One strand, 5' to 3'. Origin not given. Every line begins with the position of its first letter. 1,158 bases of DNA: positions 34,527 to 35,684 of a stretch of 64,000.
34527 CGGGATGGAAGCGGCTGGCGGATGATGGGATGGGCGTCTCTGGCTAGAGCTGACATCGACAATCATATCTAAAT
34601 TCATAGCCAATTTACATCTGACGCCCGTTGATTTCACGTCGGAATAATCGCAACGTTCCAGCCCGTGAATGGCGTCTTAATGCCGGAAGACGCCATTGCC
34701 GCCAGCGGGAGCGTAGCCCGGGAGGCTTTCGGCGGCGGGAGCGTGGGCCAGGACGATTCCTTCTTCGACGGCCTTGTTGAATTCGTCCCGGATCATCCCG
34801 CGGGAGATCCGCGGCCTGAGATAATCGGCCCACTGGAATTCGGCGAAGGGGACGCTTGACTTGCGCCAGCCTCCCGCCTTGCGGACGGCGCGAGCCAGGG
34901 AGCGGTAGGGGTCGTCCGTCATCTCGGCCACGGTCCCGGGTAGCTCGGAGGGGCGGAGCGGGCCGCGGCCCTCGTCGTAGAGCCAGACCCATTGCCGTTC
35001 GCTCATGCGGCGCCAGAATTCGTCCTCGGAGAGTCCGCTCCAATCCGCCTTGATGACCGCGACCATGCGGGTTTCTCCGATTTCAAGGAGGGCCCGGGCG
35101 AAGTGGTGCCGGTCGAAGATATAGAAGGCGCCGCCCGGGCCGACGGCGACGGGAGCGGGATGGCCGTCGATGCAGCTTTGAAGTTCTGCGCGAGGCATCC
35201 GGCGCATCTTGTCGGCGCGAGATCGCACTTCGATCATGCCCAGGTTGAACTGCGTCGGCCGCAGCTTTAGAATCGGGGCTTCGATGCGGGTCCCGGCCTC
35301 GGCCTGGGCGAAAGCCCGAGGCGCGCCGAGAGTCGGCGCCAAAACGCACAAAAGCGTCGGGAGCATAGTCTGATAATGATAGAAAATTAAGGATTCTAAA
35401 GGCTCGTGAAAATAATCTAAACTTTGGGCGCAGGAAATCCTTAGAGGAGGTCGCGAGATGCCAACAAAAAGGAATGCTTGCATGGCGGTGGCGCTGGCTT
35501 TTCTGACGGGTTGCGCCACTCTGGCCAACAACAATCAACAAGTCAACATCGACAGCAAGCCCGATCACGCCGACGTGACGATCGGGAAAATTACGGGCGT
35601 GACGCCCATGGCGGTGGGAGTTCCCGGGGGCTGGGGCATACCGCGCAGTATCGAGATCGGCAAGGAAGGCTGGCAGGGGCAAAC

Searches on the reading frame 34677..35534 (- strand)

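Call 66: search_protein_families(library=pfam, proteins=[window:34677-35534:-], max_evalue=0.00001)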
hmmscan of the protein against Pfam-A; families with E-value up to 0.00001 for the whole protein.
window:34677-35534:- (285 aa): 1 family
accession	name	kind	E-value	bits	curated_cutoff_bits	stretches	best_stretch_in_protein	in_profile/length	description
PF08857.17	ParBc_2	-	1.1e-51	175.6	23.6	1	85-240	2-157/158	Putative ParB-like nuclease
